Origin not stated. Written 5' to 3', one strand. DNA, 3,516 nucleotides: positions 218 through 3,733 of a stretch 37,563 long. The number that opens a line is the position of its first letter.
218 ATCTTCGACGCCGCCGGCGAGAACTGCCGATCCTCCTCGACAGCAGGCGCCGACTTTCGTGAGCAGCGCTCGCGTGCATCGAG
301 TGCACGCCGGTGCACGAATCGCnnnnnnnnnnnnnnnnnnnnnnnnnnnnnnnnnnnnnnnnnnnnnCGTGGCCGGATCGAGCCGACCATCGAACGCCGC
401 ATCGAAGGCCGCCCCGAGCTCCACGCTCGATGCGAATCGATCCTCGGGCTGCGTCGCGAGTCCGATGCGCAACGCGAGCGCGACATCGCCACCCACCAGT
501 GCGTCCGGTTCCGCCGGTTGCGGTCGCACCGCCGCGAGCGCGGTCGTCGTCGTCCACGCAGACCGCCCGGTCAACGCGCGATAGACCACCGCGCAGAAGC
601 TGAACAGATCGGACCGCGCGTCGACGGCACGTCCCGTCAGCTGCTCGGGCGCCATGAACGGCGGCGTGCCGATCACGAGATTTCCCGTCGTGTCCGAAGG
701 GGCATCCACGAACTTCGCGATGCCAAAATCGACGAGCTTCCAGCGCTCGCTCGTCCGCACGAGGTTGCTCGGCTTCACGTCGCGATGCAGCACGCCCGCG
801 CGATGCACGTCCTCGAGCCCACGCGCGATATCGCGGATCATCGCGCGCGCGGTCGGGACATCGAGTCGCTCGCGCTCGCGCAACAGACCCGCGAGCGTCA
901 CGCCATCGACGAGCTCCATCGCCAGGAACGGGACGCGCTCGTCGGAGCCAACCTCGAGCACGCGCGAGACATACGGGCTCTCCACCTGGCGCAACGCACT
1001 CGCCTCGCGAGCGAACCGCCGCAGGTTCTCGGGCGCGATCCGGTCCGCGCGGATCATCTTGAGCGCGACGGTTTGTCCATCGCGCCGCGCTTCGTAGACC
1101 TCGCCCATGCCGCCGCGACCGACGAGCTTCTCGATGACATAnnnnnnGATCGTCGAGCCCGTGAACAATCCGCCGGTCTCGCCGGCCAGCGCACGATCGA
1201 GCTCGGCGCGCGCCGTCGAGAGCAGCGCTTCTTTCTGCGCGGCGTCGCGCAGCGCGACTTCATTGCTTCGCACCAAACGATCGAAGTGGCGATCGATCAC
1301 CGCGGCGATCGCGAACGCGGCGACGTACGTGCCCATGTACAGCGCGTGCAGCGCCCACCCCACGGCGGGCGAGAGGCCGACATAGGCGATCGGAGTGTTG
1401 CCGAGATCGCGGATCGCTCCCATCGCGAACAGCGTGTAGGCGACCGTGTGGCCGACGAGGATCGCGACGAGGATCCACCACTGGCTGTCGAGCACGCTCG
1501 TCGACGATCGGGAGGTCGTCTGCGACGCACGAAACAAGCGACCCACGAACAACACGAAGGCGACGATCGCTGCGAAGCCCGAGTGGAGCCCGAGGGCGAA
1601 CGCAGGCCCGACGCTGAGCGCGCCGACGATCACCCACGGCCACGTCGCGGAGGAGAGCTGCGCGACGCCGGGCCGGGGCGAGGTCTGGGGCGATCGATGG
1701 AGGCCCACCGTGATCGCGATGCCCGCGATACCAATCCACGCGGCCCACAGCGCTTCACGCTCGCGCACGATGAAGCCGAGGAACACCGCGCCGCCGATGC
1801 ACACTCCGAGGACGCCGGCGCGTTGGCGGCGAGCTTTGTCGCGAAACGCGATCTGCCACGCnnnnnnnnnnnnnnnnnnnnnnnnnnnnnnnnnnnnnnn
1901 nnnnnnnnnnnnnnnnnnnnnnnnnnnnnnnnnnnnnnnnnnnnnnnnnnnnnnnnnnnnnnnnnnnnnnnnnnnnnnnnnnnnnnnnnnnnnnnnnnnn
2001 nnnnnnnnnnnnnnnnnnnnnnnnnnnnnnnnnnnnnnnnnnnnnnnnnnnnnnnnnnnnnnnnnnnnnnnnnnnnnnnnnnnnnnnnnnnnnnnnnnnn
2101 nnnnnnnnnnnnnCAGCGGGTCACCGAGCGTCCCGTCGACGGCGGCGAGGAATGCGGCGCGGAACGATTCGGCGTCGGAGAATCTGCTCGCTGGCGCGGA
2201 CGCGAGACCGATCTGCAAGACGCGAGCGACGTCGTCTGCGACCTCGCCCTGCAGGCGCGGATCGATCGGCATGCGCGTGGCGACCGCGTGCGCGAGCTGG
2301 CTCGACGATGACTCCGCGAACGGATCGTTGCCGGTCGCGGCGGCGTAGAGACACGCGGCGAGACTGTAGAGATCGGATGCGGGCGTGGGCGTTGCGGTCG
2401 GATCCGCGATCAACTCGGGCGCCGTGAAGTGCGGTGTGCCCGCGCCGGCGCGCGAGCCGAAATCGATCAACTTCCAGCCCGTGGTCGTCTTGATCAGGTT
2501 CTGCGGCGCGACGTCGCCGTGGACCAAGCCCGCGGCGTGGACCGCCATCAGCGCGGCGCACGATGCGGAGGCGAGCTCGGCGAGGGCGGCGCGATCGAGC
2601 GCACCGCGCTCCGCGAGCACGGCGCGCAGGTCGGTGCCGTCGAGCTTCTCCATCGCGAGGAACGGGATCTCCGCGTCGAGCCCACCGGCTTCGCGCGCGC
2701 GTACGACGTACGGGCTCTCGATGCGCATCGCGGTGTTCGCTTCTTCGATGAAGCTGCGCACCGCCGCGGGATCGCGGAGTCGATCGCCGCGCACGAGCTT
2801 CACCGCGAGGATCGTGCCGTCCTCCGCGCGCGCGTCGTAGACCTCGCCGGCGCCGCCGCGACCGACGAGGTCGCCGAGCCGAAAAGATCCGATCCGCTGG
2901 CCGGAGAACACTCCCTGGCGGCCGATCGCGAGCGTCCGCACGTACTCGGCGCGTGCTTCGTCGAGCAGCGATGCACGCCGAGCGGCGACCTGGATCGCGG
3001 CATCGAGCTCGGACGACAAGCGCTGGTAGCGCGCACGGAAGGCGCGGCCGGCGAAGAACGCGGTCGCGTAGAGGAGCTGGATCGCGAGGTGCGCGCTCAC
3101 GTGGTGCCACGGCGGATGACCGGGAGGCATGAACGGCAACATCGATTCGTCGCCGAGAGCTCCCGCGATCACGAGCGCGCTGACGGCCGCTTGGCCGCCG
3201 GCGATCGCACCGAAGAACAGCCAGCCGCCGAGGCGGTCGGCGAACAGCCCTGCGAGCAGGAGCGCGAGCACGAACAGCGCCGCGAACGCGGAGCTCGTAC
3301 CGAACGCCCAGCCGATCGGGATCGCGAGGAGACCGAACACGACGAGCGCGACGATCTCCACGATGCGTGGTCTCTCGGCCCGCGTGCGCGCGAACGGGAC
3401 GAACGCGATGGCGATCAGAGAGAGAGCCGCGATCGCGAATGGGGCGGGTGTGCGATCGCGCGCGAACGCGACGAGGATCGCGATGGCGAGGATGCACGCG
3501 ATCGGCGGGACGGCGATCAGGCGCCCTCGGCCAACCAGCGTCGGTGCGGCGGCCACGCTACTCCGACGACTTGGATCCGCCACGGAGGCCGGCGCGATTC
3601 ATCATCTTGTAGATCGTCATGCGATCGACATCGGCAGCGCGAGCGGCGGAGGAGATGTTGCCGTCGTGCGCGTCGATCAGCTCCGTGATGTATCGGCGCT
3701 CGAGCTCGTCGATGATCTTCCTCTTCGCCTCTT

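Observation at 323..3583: Tandem duplicated [polytopic membrane domain - coiled coil - Ser/Thr kinase] modules in a single 1086-aa ORF, the first kinase having an atypical catalytic loop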

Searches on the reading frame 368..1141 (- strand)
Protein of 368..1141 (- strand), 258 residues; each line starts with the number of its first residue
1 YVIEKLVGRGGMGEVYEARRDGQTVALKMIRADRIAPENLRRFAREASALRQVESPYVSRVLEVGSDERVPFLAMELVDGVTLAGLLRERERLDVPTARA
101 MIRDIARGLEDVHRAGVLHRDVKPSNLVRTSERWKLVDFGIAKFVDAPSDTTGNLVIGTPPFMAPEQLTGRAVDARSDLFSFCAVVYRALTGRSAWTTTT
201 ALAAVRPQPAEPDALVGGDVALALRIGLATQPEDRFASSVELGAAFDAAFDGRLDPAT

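Call 91: search_solved_structures(query=window:368-1141:-, max_evalue=1e-20)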
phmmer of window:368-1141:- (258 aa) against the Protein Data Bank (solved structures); distinct sequences matched with E-value up to 1e-20: 21.
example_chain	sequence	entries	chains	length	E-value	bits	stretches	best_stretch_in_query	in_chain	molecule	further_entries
3f69_A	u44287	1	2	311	4e-37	131.3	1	2-248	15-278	Serine/threonine-protein kinase pknB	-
3ori_A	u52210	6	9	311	1.2e-36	129.7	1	2-248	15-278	Serine/threonine protein kinase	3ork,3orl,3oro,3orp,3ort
3f61_A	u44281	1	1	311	1.8e-36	129.1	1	2-248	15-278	Serine/threonine-protein kinase pknB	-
6i2p_A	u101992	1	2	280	4.3e-36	127.9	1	2-245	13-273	Serine/threonine-protein kinase PknB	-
5u94_A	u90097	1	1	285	2e-35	125.7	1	2-245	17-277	Serine/threonine-protein kinase PknB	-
1mru_A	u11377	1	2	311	2.1e-35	125.7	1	2-248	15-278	Probable serine/threonine-protein kinase pknB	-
6b2p_A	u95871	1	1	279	2.2e-35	125.6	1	2-245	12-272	Serine/threonine-protein kinase PknB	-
1o6y_A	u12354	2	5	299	2.8e-35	125.2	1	2-245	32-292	SERINE/THREONINE-PROTEIN KINASE PKNB | Probable serine/threonine-protein kinase pknB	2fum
3orm_A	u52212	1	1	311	5.3e-35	124.3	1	2-248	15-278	Serine/threonine protein kinase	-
4ow8_A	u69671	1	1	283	5.3e-35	124.3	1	1-256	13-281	Serine/threonine-protein kinase PknA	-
9tmq_A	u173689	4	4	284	5.4e-35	124.3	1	1-256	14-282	Serine/threonine-protein kinase PknA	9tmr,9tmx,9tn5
6b2q_A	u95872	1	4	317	7.6e-35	123.8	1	1-256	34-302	Serine/threonine-protein kinase PknA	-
2h34_A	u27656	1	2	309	9e-35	123.6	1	1-250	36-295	Serine/threonine-protein kinase pknE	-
4x3f_A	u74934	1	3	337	9e-35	123.6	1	1-256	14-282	Serine/threonine-protein kinase PknA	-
7naa_A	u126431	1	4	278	1.2e-32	116.6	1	3-245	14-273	Non-specific serine/threonine protein kinase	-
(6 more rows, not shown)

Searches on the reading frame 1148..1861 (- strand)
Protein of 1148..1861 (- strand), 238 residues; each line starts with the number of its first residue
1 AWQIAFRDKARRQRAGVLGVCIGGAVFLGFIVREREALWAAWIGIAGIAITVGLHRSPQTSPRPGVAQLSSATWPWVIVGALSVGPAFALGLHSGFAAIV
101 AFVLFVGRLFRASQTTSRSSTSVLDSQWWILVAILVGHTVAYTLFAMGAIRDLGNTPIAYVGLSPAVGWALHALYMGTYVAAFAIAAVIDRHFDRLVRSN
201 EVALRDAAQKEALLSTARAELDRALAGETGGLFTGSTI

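Call 50: search_protein_representatives(protein=window:1148-1861:-)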
Query: 238 residues. Proteins with E-value up to 0.001 (for the whole library): 58; up to 1e-10: 48; up to 1e-30: 21. The best 58 are listed.
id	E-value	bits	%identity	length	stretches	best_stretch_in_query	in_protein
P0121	1.5e-87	309.2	68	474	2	27-238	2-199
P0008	1.3e-78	280.0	49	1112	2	1-238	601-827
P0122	2.7e-47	177.5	40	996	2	1-234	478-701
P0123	3.9e-47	177.0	37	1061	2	1-236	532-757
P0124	4.4e-45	170.3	38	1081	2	7-237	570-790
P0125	5.8e-45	169.9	37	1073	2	1-238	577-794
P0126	9.3e-45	169.2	38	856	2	1-236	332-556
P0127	9.5e-45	169.2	38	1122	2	2-236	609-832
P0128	7.8e-43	162.9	38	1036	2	1-236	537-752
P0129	2.8e-41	157.8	36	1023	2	1-236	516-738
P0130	7.4e-41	156.5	38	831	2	1-234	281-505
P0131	2.6e-39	151.4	38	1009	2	4-234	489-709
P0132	7.0e-39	150.0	34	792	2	1-237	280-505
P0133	1.9e-37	145.3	35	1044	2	2-236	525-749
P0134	4.8e-37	144.0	33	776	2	2-237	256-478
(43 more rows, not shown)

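Call 57: predict_structure(alignment_id=A2)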
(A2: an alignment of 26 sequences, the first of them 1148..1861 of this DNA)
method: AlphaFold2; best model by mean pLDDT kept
length: 238 residues; sequences in the alignment: 26
mean_pLDDT: 83.6   pTM: 0.76
mean pLDDT of the five models: 83.6, 81.6, 80.6, 80.5, 80.2
residues with pLDDT >= 90: 117; 70-90: 79; 50-70: 34; < 50: 8
segments of 3 or more residues with pLDDT < 50: 115-119
pLDDT, mean of each block of 10 residues (from residue 1): 81 89 94 94 95 76 64 85 92 80 67 50 72 94 95 90 94 93 88 89 95 95 77 52
secondary structure, 60 per line:
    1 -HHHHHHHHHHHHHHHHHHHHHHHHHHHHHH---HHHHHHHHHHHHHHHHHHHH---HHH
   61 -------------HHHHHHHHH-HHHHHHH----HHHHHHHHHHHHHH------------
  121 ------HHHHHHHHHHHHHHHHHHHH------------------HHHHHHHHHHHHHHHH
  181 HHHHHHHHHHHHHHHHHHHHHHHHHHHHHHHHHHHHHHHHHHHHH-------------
elements in order: H2-31 H35-54 H74-82 H84-90 H95-108 H127-146 H165-225

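Call 62: fold_search(model_id=the predicted structure, library=pdb)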
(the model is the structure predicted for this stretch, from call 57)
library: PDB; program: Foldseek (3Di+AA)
matches with E <= 10: 537; with E <= 0.001: 0
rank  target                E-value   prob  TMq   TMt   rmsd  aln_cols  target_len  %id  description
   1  2elb                  8.3e-02  0.35  0.19  0.14  30.7       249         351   10  Crystal Structure of the BAR-PH domain of human APPL1 (released 2007-05-29)
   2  7oqz_A                1.7e-01  0.90  0.41  0.41   8.9       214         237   13  Cryo-EM structure of human TMEM45A (released 2021-06-16)
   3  9kb7_A                1.8e-01  0.28  0.21  0.09  19.2       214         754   14  Cryo-EM structure of LGR4-RSPO2 complex (released 2025-10-15)
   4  2z0o                  2.1e-01  0.20  0.18  0.13  31.1       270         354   10  Crystal structure of APPL1-BAR-PH domain (released 2008-05-13)
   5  6p9x_R                3.0e-01  0.51  0.29  0.27  12.3       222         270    8  CRF1 Receptor Gs GPCR protein complex with CRF1 peptide (released 2020-02-05)
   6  8yw3_R                3.1e-01  0.35  0.25  0.18  18.8       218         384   13  Cryo-EM structure of the retatrutide-bound human GLP-1R-Gs complex (released 2024-09-18)
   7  8x5y                  3.3e-01  0.16  0.19  0.17  20.5       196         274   14  CryoEM structure of the histamine H1 receptor-BRIL/Anti BRIL Fab complex with astemizole (released 2024-01-17)
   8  8wa3_R                4.0e-01  0.35  0.25  0.23  25.7       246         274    8  Cryo-EM structure of peptide free and Gs-coupled GIPR (released 2024-03-06)
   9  7d3s_R                4.0e-01  0.30  0.25  0.23  12.2       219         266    9  Human SECR in complex with an engineered Gs heterotrimer (released 2020-11-04)
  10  1r0d_A                4.0e-01  0.16  0.19  0.23  18.8       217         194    8  HIP1R THATCH DOMAIN CORE (released 2004-07-06)
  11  7tmw_R                4.2e-01  0.28  0.25  0.14  18.9       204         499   11  Cryo-EM structure of the relaxin receptor RXFP1 in complex with heterotrimeric Gs (released 2023-02-15)
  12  7fim_R                4.9e-01  0.28  0.25  0.18  19.8       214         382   11  Cryo-EM structure of the tirzepatide (LY3298176)-bound human GLP-1R-Gs complex (released 2022-03-02)
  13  7vqx_R                5.2e-01  0.30  0.26  0.19  19.8       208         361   11  Cryo-EM structure of human vasoactive intestinal polypeptide receptor 2 (VIP2R) in complex with PACAP27 and Gs (released 2022-05-18)
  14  8wg7_R                5.7e-01  0.30  0.26  0.24  19.7       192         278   11  Cryo-EM structures of peptide free and Gs-coupled GLP-1R (released 2024-03-06)
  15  8e3x_R                5.7e-01  0.30  0.27  0.20  18.4       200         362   12  Cryo-EM structure of the PAC1R-PACAP27-Gs complex (released 2022-11-23)
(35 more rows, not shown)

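Call 64: search_solved_structures(query=A2, max_evalue=10, show_alignments=2)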
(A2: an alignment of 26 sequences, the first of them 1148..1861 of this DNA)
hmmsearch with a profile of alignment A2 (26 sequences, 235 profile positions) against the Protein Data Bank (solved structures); distinct sequences matched with E-value up to 10: 6.
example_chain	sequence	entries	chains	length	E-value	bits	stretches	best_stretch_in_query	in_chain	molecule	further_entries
9fm7_A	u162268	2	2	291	0.044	16.6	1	183-230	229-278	NAD(P)-dependent oxidoreductase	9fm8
8t06_A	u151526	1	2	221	0.44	13.3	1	18-109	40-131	Protein myomaker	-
8t07_A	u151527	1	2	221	0.61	12.9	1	18-110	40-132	Protein myomaker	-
9jj8_h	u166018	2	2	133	0.97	12.2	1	23-109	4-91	PsaR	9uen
8t03_A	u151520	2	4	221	1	12.1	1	18-109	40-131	Protein myomaker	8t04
5f5d_A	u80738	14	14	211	6.8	9.4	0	6-49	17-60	Rhomboid protease GlpG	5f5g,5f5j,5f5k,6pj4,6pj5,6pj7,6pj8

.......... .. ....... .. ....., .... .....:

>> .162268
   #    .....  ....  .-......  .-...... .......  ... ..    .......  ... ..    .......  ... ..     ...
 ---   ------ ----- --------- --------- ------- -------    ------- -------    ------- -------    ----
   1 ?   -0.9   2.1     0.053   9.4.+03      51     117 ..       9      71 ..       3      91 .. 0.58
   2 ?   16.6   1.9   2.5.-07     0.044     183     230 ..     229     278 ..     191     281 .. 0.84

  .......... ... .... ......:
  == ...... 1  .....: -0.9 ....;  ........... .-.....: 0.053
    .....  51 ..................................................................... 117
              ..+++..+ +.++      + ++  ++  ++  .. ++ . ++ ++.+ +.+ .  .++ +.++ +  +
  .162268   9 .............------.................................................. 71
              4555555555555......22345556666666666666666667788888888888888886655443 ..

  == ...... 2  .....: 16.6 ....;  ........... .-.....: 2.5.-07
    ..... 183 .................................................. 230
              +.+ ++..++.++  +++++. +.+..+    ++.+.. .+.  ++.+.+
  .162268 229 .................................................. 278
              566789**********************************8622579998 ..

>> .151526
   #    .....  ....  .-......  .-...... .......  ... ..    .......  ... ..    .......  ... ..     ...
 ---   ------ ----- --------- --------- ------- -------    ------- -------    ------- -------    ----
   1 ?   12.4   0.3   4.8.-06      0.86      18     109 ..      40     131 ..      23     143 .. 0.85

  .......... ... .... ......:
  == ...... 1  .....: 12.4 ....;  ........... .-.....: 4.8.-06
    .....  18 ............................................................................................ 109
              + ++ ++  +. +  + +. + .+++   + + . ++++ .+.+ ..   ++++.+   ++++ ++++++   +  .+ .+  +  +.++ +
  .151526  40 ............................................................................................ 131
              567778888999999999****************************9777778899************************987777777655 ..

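Call 78: search_protein_families(library=pfam, proteins=[window:1148-1861:-], max_evalue=10)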
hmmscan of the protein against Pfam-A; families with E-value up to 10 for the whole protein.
window:1148-1861:- (238 aa): 5 families
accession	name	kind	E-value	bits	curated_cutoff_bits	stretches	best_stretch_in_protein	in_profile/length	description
PF09591.15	DUF2463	-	0.039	14.3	22.5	1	97-150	156-210/210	Protein of unknown function (DUF2463)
PF24380.1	DUF7536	-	0.053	14.2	27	1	78-146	11-79/91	Family of unknown function (DUF7536)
PF05858.17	BIV_Env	-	0.34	9.5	20.8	1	74-141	49-119/548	Bovine immunodeficiency virus surface protein (SU)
PF16013.10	DUF4781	-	0.5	9.6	27.9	1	54-128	74-146/310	Domain of unknown function (DUF4781)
PF20315.3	DUF6611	-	5.5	7.5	27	1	166-224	74-131/168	Family of unknown function (DUF6611)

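Call 83: find_encoding_contigs(protein=P0130, flank=4000, max_places=1)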
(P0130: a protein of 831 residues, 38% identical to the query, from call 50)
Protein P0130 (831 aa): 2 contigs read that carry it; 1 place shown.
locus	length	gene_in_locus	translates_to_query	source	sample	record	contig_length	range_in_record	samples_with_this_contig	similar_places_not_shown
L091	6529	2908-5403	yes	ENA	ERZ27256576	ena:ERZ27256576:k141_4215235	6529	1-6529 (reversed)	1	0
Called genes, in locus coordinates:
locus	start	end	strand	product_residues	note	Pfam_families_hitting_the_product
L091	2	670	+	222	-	?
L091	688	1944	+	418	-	-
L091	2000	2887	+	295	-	-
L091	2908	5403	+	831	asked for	PF00069:Pkinase, PF07714:PK_Tyr_Ser-Thr, PF17667:Pkinase_fungal (weak)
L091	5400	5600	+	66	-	-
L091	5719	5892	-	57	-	-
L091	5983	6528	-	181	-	?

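Call 84: find_encoding_contigs(protein=P0129, flank=4000, max_places=1)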
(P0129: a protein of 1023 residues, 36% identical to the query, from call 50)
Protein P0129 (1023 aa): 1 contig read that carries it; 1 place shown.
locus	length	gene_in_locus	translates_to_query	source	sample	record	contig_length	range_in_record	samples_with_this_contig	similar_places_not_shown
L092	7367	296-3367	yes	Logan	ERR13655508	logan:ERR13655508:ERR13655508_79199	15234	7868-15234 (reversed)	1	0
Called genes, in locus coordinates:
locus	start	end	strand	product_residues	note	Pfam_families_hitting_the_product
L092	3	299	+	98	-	?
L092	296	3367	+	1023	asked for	PF00069:Pkinase, PF07714:PK_Tyr_Ser-Thr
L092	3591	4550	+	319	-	-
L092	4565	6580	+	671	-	PF01510:Amidase_2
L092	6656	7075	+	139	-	PF04237:YjbR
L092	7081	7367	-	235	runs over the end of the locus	PF10502:Peptidase_S26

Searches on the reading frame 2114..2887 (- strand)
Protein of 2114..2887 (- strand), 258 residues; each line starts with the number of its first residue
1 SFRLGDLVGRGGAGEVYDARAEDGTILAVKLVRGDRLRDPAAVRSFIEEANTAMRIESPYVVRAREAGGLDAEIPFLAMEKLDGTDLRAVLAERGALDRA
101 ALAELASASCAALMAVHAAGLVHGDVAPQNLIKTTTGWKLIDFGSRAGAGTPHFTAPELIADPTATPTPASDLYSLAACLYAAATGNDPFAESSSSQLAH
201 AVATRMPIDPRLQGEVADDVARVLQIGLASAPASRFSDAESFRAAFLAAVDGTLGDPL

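Call 90: search_solved_structures(query=window:2114-2887:-, max_evalue=1e-10)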
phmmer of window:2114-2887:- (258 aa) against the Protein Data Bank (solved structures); distinct sequences matched with E-value up to 1e-10: 29.
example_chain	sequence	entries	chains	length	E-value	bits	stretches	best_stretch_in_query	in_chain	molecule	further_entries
3f69_A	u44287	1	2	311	6.6e-28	101.5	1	2-249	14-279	Serine/threonine-protein kinase pknB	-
3f61_A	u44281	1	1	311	9.6e-28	101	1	2-249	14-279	Serine/threonine-protein kinase pknB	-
3ori_A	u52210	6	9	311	1.6e-27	100.3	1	2-249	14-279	Serine/threonine protein kinase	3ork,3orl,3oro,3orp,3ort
6i2p_A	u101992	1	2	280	4.9e-27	98.7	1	2-247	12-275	Serine/threonine-protein kinase PknB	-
5u94_A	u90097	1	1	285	1.7e-26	96.9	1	2-248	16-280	Serine/threonine-protein kinase PknB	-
6b2p_A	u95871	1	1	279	2e-26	96.7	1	2-247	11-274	Serine/threonine-protein kinase PknB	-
1mru_A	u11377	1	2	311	2e-26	96.7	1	2-249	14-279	Probable serine/threonine-protein kinase pknB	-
1o6y_A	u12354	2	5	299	2.6e-26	96.3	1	2-247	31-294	SERINE/THREONINE-PROTEIN KINASE PKNB | Probable serine/threonine-protein kinase pknB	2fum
3orm_A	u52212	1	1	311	4.5e-26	95.5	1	2-249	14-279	Serine/threonine protein kinase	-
2h34_A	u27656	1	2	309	1.3e-24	90.7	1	2-249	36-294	Serine/threonine-protein kinase pknE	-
4ow8_A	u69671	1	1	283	8.5e-24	88.1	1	2-248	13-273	Serine/threonine-protein kinase PknA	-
9tmq_A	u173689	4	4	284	8.6e-24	88.1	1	2-248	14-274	Serine/threonine-protein kinase PknA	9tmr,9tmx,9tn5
6b2q_A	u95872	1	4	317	1.2e-23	87.6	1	2-248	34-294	Serine/threonine-protein kinase PknA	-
4x3f_A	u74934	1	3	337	1.4e-23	87.4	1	2-248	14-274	Serine/threonine-protein kinase PknA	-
9ruk_A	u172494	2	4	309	1.3e-20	77.7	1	2-198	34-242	Serine/threonine-protein kinase StkP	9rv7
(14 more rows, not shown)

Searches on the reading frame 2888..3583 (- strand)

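Call 78: search_protein_families(library=pfam, proteins=[window:2888-3583:-], max_evalue=10)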
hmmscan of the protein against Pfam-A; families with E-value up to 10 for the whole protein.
window:2888-3583:- (232 aa): 1 family
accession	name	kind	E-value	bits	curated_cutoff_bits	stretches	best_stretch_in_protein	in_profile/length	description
PF19529.4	DUF6057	-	0.011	15.1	29.8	1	25-180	100-254/569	Family of unknown function (DUF6057)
